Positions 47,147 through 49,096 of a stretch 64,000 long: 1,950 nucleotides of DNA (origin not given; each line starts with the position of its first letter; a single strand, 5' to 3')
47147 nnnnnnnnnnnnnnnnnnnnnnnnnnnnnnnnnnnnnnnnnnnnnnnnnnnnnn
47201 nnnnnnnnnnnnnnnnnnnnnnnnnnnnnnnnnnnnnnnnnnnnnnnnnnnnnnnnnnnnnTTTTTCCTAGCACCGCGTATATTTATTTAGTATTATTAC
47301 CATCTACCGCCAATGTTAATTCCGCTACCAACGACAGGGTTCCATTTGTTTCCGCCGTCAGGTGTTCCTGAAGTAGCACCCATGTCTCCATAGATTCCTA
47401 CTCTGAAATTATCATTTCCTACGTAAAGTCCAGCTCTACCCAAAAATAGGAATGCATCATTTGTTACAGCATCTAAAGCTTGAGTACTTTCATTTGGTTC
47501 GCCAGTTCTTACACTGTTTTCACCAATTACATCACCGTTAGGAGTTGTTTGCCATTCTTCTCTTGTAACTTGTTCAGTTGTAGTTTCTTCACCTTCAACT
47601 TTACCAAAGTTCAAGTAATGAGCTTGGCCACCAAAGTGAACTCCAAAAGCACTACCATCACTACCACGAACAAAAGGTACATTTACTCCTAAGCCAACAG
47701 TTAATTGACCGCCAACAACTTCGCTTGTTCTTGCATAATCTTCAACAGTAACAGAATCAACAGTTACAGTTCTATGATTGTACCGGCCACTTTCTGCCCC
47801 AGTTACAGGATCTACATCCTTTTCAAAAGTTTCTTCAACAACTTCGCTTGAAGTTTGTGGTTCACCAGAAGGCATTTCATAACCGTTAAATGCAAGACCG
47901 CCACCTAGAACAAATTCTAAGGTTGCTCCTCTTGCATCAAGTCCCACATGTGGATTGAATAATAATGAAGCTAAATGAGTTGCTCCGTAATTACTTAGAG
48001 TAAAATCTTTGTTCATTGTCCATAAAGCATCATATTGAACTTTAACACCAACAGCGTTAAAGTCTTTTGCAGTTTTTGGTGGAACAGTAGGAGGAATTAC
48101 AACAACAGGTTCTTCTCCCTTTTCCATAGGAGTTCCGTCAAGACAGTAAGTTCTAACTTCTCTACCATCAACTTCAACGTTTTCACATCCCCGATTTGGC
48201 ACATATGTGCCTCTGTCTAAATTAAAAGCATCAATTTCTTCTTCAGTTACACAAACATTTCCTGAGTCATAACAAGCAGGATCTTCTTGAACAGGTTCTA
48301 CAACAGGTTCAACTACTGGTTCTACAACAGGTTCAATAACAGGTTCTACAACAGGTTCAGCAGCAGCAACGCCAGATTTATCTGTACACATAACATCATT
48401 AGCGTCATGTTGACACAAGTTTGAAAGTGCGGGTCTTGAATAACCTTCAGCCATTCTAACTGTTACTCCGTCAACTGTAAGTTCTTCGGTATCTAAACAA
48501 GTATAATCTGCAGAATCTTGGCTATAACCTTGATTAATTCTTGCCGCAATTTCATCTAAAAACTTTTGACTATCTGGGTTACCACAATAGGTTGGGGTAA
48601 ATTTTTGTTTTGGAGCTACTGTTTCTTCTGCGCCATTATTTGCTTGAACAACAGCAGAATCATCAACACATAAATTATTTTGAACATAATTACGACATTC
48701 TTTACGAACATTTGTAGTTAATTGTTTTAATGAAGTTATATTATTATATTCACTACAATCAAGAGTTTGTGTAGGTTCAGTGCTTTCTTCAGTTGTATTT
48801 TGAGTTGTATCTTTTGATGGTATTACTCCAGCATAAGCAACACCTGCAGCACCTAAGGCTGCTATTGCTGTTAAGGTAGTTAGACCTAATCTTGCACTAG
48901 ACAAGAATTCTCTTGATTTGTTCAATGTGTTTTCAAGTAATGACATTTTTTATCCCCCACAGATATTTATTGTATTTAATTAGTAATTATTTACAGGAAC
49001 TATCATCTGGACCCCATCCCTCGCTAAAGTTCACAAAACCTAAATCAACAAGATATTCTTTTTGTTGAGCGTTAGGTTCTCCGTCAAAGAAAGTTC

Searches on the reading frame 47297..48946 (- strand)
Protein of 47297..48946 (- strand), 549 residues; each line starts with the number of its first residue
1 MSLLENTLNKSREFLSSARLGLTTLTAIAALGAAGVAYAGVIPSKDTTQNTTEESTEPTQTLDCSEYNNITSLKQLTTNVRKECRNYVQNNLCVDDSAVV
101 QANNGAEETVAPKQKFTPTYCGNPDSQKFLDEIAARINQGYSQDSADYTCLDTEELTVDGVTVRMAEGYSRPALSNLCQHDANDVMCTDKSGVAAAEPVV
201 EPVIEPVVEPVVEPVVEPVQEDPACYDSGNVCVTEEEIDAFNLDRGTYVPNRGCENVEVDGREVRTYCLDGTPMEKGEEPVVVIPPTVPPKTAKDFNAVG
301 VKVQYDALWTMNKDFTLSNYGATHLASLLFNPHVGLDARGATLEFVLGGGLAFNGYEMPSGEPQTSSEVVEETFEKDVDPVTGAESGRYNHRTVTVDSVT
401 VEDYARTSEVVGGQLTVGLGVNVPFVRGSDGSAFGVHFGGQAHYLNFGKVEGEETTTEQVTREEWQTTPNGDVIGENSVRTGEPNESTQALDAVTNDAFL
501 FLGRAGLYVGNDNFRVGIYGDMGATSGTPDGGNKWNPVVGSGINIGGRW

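Call 11: search_protein_families(library=pfam, proteins=[window:47297-48946:-], max_evalue=0.01)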
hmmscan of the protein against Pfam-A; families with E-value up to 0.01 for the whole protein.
window:47297-48946:- (549 aa): 0 families

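Call 106: search_protein_families(library=pfam, proteins=[window:47297-48946:-], max_evalue=10)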
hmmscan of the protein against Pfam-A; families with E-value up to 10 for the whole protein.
window:47297-48946:- (549 aa): 1 family
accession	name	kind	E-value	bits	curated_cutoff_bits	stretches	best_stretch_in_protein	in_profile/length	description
PF17219.8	YAF2_RYBP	-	1.5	8.8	22.4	0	391-401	14-24/33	Yaf2/RYBP C-terminal binding motif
